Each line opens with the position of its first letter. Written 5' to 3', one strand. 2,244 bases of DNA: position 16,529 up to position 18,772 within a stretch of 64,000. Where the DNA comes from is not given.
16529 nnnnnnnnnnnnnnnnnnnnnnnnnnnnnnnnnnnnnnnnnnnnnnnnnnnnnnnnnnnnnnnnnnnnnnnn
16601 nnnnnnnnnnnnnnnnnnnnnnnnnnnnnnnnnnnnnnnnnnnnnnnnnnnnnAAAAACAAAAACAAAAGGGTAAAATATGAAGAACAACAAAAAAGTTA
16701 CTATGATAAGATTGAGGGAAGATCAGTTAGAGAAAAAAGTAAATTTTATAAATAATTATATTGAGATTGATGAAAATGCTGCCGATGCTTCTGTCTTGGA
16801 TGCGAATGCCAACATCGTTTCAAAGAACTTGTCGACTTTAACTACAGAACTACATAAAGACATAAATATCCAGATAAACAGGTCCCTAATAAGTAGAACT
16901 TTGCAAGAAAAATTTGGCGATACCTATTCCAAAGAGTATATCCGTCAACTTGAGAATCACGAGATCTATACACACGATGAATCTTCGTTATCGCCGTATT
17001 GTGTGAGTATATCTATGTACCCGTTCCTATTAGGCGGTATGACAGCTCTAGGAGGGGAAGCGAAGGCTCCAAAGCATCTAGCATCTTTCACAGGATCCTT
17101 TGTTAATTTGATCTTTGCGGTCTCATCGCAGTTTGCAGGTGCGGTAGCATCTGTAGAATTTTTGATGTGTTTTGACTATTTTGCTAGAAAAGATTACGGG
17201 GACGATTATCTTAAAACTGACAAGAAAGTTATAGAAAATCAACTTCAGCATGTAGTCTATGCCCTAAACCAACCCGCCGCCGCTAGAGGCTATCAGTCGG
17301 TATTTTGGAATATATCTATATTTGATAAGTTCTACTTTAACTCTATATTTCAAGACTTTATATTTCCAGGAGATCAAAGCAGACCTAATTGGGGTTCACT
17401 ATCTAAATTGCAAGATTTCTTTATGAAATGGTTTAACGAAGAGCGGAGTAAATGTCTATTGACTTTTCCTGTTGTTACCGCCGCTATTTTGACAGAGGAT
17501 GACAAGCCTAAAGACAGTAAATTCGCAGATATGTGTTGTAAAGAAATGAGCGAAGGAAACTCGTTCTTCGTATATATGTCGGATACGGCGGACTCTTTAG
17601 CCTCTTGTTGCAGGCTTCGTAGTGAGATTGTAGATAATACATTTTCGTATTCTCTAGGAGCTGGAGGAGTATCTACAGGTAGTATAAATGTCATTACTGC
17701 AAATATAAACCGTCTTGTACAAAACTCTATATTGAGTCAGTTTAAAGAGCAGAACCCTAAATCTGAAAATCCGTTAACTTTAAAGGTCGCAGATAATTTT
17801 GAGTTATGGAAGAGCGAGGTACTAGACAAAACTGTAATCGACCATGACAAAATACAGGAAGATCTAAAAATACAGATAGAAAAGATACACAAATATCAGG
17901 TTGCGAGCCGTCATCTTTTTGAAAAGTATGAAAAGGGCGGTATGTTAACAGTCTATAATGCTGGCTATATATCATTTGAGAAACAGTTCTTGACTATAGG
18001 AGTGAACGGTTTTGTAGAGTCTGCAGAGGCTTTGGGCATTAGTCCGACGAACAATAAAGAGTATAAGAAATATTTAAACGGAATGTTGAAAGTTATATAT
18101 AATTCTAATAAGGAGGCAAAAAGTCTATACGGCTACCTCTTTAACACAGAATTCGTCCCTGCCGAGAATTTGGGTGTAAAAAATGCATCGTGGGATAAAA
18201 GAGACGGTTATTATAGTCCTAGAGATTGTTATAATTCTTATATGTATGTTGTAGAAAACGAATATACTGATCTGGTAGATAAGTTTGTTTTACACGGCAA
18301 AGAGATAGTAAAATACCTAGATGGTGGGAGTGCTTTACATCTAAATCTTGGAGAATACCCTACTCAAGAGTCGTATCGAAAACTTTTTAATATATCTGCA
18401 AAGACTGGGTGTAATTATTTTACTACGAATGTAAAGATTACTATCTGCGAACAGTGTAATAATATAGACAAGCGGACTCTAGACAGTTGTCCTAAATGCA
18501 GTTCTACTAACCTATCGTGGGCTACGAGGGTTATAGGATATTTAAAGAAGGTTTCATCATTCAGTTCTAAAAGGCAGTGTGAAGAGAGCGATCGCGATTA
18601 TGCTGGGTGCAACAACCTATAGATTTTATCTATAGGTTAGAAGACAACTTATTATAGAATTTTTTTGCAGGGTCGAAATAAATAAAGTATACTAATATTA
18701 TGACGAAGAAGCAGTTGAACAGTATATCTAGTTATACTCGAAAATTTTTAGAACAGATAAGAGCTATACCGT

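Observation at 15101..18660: Anaerobic module (rubrerythrin + nrdG-nrdD class III RNR) inserted upstream of tRNA-Trp-secE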

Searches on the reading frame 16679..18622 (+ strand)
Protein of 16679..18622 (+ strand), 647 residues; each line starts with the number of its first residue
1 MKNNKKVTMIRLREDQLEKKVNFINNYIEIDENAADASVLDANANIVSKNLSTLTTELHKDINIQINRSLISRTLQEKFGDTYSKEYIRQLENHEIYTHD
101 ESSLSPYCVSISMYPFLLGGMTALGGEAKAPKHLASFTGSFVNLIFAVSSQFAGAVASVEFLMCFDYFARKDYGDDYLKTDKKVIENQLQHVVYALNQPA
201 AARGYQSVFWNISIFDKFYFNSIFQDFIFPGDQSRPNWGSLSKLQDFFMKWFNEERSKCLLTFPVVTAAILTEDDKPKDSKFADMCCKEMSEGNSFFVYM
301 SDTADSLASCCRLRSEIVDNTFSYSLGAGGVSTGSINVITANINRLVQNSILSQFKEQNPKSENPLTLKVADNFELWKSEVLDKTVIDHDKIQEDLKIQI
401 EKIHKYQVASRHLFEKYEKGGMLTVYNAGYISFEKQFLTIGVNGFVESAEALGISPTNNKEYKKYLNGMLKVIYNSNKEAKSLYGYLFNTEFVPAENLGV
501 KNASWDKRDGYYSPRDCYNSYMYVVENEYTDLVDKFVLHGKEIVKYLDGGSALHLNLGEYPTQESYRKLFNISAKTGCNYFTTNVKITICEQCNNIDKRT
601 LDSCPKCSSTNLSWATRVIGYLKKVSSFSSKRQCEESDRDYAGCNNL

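Call 4: search_protein_families(library=pfam, proteins=[window:16679-18622:+], max_evalue=0.01)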
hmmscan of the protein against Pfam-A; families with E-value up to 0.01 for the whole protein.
window:16679-18622:+ (647 aa): 2 families
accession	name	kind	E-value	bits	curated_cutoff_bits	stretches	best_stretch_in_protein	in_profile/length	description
PF13597.11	NRDD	-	7.8e-99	332.3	26.2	1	62-640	7-560/562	Anaerobic ribonucleoside-triphosphate reductase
PF18551.6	TackOD1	-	0.0082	16.2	32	0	583-614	70-101/188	Thaumarchaeal output domain 1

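Call 5: search_protein_families(library=ncbifam, proteins=[window:16679-18622:+], max_evalue=0.01)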
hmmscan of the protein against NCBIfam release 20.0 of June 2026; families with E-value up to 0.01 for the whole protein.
window:16679-18622:+ (647 aa): 6 families
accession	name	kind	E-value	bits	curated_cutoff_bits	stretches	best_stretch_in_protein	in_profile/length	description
TIGR02827.1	RNR_anaer_Bdell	equivalog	2.8e-261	868.3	568.3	2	11-352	1-342/596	anaerobic ribonucleoside-triphosphate reductase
NF006127.0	PRK08271.1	equivalog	2.3e-240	799.4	545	2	3-351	20-370/631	anaerobic ribonucleoside-triphosphate reductase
TIGR02487.1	NrdD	equivalog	2.1e-43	148.7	326.35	1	70-639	18-578/581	anaerobic ribonucleoside-triphosphate reductase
NF006126.0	PRK08270.1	equivalog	1.4e-31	109.5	548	2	81-348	145-416/684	ribonucleoside triphosphate reductase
NF006358.0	PRK08579.1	equivalog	4.5e-31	107.7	585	1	70-638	41-618/624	anaerobic ribonucleoside triphosphate reductase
NF005497.0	PRK07111.1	equivalog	9.6e-13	47.4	764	1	438-639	533-740/746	anaerobic ribonucleoside triphosphate reductase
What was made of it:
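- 16679..18622 (+): nrdD: class III (glycyl-radical) ribonucleoside-triphosphate reductase, 647 aa, TIGR02827 subfamily, no ATP-cone. TIGR02827, 868 bits; PF13597, 332 bits (calls 4, 5).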

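Call 9: find_homologous_proteins(query=window:16679-18619:+, max_evalue=1e-20)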
Query window:16679-18619:+ (647 aa): 8000 proteins with E <= 1e-20 among 8000 candidates; the best 120 are listed.
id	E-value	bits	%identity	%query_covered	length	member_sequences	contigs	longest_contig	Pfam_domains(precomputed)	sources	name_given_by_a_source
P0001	0.0e+0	1479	100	100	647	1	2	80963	PF13597.12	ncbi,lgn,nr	ncbi:MAG: ribonucleoside-triphosphate reductase [Alphaproteobacteria bacterium]|nr:ribonucleoside-tr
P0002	1.1e-279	947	70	89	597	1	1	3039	PF13597.12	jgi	-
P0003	4.6e-263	892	62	98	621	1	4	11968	PF13597.12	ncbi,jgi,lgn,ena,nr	ncbi:MAG TPA: anaerobic ribonucleoside-triphosphate reductase [Crocinitomix sp.]|nr:anaerobic ribonu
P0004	5.9e-263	892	63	98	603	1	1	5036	PF13597.12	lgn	-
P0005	1.7e-262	891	62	98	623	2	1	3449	PF13597.12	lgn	-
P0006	2.0e-262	890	61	98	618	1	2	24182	PF13597.12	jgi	jgi:ribonucleoside-triphosphate reductase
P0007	8.7e-262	888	61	98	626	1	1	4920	PF13597.12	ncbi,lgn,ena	-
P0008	8.7e-262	888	62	98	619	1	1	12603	PF13597.12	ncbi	-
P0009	9.1e-262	888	62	98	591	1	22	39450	PF13597.12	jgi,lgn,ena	-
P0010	1.1e-261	888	62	99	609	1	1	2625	PF13597.12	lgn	-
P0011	1.3e-261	888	62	98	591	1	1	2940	PF13597.12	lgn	-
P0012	2.1e-261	887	63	98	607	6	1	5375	PF13597.12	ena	-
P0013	2.4e-261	887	62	98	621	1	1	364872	PF13597.12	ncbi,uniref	ncbi:anaerobic ribonucleoside-triphosphate reductase [Lutibacter holmesii]|uniref:Anaerobic ribonucl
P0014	2.7e-261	887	62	98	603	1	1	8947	PF13597.12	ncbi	-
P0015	3.5e-261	886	62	98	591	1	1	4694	PF13597.12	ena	-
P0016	6.5e-261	885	62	98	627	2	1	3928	PF13597.12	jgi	jgi:ribonucleoside-triphosphate reductase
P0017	6.8e-261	885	62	98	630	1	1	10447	PF13597.12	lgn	-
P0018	8.6e-261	885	62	98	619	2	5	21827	PF13597.12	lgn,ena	-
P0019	9.7e-261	885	62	98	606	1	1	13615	PF13597.12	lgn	-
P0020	1.0e-260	885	62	98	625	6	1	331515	PF13597.12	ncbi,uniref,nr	ncbi:anaerobic ribonucleoside-triphosphate reductase [Lutibacter sp. TH_r2]|uniref:anaerobic ribonuc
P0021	1.3e-260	884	62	99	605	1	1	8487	PF13597.12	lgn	-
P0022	1.3e-260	884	62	99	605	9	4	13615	PF13597.12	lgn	-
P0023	2.9e-260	883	61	98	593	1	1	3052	PF13597.12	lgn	-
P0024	4.7e-260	882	62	98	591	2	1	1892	PF13597.12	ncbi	-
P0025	5.3e-260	882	61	98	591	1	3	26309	PF13597.12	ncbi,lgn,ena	-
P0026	5.6e-260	882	62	98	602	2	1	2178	PF13597.12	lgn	-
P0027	5.7e-260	882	61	98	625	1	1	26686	PF13597.12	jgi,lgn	jgi:ribonucleoside-triphosphate reductase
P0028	6.1e-260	882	62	98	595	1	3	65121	PF13597.12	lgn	-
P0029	6.3e-260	882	62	98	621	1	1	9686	PF13597.12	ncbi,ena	-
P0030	9.5e-260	881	60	98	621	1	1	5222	PF13597.12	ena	-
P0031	1.4e-259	881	62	98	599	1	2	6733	PF13597.12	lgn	-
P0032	1.5e-259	881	62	98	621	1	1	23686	PF13597.12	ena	-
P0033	1.8e-259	881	61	98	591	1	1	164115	PF13597.12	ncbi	-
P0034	1.9e-259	880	62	98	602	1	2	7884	PF13597.12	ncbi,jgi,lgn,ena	-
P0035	2.5e-259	880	61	98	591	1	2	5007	PF13597.12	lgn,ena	-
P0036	2.5e-259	880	61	98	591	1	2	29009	PF13597.12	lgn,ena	-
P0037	3.5e-259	880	61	98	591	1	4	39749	PF13597.12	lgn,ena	-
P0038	3.5e-259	880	61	98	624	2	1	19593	PF13597.12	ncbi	-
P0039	3.6e-259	880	61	98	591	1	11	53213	PF13597.12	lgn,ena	-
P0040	3.8e-259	879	61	98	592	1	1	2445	PF13597.12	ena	-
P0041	4.3e-259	879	61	98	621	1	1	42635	PF13597.12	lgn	-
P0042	4.5e-259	879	61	98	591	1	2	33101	PF13597.12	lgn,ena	-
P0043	4.8e-259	879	61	98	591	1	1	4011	PF13597.12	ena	-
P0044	4.9e-259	879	61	98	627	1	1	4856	PF13597.12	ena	-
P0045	4.9e-259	879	61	98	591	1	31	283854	PF13597.12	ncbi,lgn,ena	-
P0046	5.8e-259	879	61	98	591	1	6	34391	PF13597.12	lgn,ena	-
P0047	6.6e-259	879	61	98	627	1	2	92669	PF13597.12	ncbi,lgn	ncbi:anaerobic ribonucleoside-triphosphate reductase [Lutibacter sp.]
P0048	7.4e-259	879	61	100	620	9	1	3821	PF13597.12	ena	-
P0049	8.3e-259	878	61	98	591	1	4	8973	PF13597.12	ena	-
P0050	8.8e-259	878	61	98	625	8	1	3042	PF13597.12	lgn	-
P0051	1.0e-258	878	61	98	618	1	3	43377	PF13597.12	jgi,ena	-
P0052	1.0e-258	878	61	98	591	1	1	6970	PF13597.12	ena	-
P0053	1.2e-258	878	61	98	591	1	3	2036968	PF13597.12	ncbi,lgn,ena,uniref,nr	ncbi:anaerobic ribonucleoside-triphosphate reductase [Bergeyella cardium]|uniref:Anaerobic ribonucle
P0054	1.3e-258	878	61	98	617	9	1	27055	PF13597.12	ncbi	-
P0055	1.4e-258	878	61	98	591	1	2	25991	PF13597.12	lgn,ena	-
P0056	1.4e-258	878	61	98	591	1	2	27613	PF13597.12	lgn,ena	-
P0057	1.5e-258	878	62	99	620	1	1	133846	PF13597.12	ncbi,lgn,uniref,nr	ncbi:ribonucleoside-triphosphate reductase [Lutibacter oricola]|uniref:Ribonucleoside-triphosphate r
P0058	1.6e-258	877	61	98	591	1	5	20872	PF13597.12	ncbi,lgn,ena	-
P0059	1.8e-258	877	62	98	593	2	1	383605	PF13597.12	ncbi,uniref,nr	ncbi:anaerobic ribonucleoside-triphosphate reductase [uncultured Tenacibaculum sp.]|uniref:anaerobic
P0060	1.9e-258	877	61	98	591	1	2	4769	PF13597.12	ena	-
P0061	2.0e-258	877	62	98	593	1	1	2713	PF13597.12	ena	-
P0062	2.0e-258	877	62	98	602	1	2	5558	PF13597.12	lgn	-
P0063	2.3e-258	877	61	98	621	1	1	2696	PF13597.12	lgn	-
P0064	2.3e-258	877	61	98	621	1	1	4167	PF13597.12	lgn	-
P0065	2.3e-258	877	61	98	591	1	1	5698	PF13597.12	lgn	-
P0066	2.4e-258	877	61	98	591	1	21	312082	PF13597.12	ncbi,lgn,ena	-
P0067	2.5e-258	877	61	99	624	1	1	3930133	PF13597.12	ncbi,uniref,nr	ncbi:anaerobic ribonucleoside-triphosphate reductase [Lutibacter sp. A80]|uniref:anaerobic ribonucle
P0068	2.5e-258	877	61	98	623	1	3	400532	PF13597.12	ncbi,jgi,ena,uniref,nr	ncbi:anaerobic ribonucleoside-triphosphate reductase [Altibacter sp.]|uniref:anaerobic ribonucleosid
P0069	2.8e-258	877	62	98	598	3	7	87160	PF13597.12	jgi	-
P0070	3.2e-258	876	61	98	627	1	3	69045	PF13597.12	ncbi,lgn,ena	-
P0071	3.2e-258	876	61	98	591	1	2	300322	PF13597.12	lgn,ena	-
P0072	3.7e-258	876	61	98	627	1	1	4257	PF13597.12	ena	-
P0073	3.8e-258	876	61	98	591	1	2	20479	PF13597.12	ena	-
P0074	3.9e-258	876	61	98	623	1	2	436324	PF13597.12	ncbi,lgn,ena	ncbi:anaerobic ribonucleoside-triphosphate reductase [Lutibacter sp.]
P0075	4.9e-258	876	61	98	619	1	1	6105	PF13597.12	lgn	-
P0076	4.9e-258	876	61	98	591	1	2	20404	PF13597.12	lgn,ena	-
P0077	5.0e-258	876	61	98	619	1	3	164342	PF13597.12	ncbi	-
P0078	5.4e-258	876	61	98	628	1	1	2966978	PF13597.12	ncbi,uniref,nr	ncbi:anaerobic ribonucleoside-triphosphate reductase [Lutibacter profundi]|uniref:anaerobic ribonucl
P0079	5.5e-258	876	61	98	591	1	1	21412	PF13597.12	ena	-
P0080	5.9e-258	876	61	98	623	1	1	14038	PF13597.12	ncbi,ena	-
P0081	6.0e-258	876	61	98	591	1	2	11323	PF13597.12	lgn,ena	-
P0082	6.3e-258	875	61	98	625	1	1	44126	PF13597.12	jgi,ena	-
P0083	6.6e-258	875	61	98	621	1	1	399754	PF13597.12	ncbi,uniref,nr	ncbi:anaerobic ribonucleoside-triphosphate reductase [Aestuariivivens insulae]|uniref:anaerobic ribo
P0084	7.2e-258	875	62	98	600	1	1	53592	PF13597.12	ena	-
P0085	7.8e-258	875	61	98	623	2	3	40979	PF13597.12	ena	-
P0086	7.9e-258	875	61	99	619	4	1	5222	PF13597.12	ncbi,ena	-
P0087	8.0e-258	875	61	98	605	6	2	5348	PF13597.12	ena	-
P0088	9.3e-258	875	61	98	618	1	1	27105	PF13597.12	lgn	-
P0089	9.8e-258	875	61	98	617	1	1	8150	PF13597.12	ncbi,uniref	ncbi:anaerobic ribonucleoside-triphosphate reductase [Flavobacterium sp.]|uniref:anaerobic ribonucle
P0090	9.9e-258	875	61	98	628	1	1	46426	PF13597.12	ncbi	-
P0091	1.0e-257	875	61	98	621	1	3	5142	PF13597.12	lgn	-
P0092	1.1e-257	875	61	98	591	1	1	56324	PF13597.12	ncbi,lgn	ncbi:MAG: anaerobic ribonucleoside-triphosphate reductase [Bergeyella cardium]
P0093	1.2e-257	875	61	98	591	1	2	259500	PF13597.12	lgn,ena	-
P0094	1.3e-257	874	62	98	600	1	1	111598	PF13597.12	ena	-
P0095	1.7e-257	874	61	98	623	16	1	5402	PF13597.12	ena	-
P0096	2.0e-257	874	61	98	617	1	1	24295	PF13597.12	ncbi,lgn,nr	ncbi:MAG: anaerobic ribonucleoside-triphosphate reductase [Crocinitomicaceae bacterium]|nr:anaerobic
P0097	2.3e-257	874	62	98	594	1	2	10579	PF13597.12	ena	-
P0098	2.8e-257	873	61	98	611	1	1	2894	PF13597.12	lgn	-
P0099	3.1e-257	873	61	98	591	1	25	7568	PF13597.12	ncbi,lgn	-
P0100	3.7e-257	873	60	97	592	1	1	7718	PF13597.12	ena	-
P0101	3.8e-257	873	62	98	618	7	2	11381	PF13597.12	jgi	jgi:ribonucleoside-triphosphate reductase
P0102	3.9e-257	873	61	98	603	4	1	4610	PF13597.12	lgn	-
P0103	4.2e-257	873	61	98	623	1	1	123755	PF13597.12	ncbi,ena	-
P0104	4.4e-257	873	62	98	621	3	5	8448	PF13597.12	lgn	-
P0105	4.7e-257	873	60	98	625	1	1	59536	PF13597.12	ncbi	ncbi:anaerobic ribonucleoside-triphosphate reductase [Lutibacter sp.]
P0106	4.7e-257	873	60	98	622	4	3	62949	PF13597.12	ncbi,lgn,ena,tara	tara:strand:- start:20574 stop:22442 length:1869 start_codon:yes stop_codon:yes gene_type:complete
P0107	4.9e-257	873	61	98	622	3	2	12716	PF13597.12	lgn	-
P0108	6.2e-257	872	62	98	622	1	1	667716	PF13597.12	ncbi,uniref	ncbi:anaerobic ribonucleoside-triphosphate reductase [Gaetbulibacter aquiaggeris]|uniref:Anaerobic r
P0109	6.6e-257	872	62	98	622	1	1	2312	PF13597.12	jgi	-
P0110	6.9e-257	872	61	98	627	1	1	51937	PF13597.12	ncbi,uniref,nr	ncbi:anaerobic ribonucleoside-triphosphate reductase [Lutibacter sp.]|uniref:anaerobic ribonucleosid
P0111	7.8e-257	872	62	98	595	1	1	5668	PF13597.12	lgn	-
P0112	9.0e-257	872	60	98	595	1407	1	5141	PF13597.12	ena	-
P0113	9.3e-257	872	61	98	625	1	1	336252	PF13597.12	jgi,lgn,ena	-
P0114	1.0e-256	871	61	98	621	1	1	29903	PF13597.12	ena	-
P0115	1.3e-256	871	61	98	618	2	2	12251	PF13597.12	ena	-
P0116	1.5e-256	871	61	98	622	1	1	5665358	PF13597.12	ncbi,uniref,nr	ncbi:anaerobic ribonucleoside-triphosphate reductase [Flavivirga eckloniae]|uniref:Anaerobic ribonuc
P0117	1.7e-256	871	61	98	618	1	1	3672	PF13597.12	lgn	-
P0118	1.8e-256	871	60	98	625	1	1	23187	PF13597.12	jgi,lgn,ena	-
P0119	2.7e-256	870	61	98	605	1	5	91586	PF13597.12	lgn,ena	-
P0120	3.0e-256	870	61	98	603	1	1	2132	PF13597.12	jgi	-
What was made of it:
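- Tried and rejected: 'Recent transfer from Flavobacteriia' was suggested by the hit list in call 9.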

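Call 10: find_encoding_contigs(protein=P0001, flank=10000, max_places=4)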
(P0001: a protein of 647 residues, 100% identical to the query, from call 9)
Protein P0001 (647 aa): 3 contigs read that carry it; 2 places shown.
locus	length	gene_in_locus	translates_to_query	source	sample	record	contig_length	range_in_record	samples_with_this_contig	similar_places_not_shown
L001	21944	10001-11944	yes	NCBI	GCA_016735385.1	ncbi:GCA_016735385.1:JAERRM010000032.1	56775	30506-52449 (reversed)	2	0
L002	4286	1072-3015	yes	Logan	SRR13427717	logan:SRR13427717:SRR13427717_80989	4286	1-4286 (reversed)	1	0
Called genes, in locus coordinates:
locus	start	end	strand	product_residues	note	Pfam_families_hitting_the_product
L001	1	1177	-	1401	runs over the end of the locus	PF04997:RNA_pol_Rpb1_1, PF00623:RNA_pol_Rpb1_2, PF04983:RNA_pol_Rpb1_3, PF05000:RNA_pol_Rpb1_4, PF04998:RNA_pol_Rpb1_5, PF01333:Apocytochr_F_C (faint), PF25984:BSH_YknX (faint)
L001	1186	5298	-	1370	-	PF04563:RNA_pol_Rpb2_1, PF04561:RNA_pol_Rpb2_2, PF04565:RNA_pol_Rpb2_3, PF10385:RNA_pol_Rpb2_45, PF00562:RNA_pol_Rpb2_6, PF04560:RNA_pol_Rpb2_7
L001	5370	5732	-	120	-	PF16320:Ribosomal_L12_N, PF00542:Ribosomal_L12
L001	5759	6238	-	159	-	PF00466:Ribosomal_L10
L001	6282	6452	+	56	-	-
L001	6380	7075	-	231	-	PF00687:Ribosomal_L1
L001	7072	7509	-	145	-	PF03946:Ribosomal_L11_N, PF00298:Ribosomal_L11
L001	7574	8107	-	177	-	PF02357:NusG, PF00467:KOW (weak)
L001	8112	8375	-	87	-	PF00584:SecE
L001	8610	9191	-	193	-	PF00210:Ferritin (weak), PF02915:Rubrerythrin, PF21349:RUBY_RBDX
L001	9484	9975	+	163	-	-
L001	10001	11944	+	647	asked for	PF13597:NRDD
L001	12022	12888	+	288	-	PF04542:Sigma70_r2, PF04545:Sigma70_r4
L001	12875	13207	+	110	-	PF05258:DciA (weak)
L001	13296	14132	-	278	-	-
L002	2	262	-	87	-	?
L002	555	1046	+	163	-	-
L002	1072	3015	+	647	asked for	PF13597:NRDD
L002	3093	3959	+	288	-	PF04542:Sigma70_r2, PF04545:Sigma70_r4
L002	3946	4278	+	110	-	PF05258:DciA (weak)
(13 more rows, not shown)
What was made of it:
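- A tyrosine recombinase gene lies 2.7 kb away at 21368..22246 (call 10). The recombinase has the domain set expected of a housekeeping XerC/D-type enzyme (N-terminal SAM-like domains plus integrase catalytic domain, call 10; the XerC/D reading is inferred), and native genes (rpoH, dciA-like) lie between it and the block. In NCBI contig JAERRM010000032.1, rbr-nrdGD lies inside one contig with rpoBC on one side and rpoH-ftsK on the other (call 10). A Logan contig assembled from run SRR13427717 joins rbr-nrdG-nrdD-rpoH-dciA in the same way (L002, call 10), although this may be the same read set as the MAG.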

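Call 11: find_encoding_contigs(protein=P0002, flank=10000, max_places=4)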
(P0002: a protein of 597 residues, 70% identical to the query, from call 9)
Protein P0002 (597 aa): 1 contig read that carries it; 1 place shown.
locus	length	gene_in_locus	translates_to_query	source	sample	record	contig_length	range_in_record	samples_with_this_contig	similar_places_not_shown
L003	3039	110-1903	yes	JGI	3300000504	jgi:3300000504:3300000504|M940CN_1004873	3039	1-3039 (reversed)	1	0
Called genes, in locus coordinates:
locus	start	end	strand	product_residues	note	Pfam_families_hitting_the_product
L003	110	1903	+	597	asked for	PF13597:NRDD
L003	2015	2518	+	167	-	PF01195:Pept_tRNA_hydro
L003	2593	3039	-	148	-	?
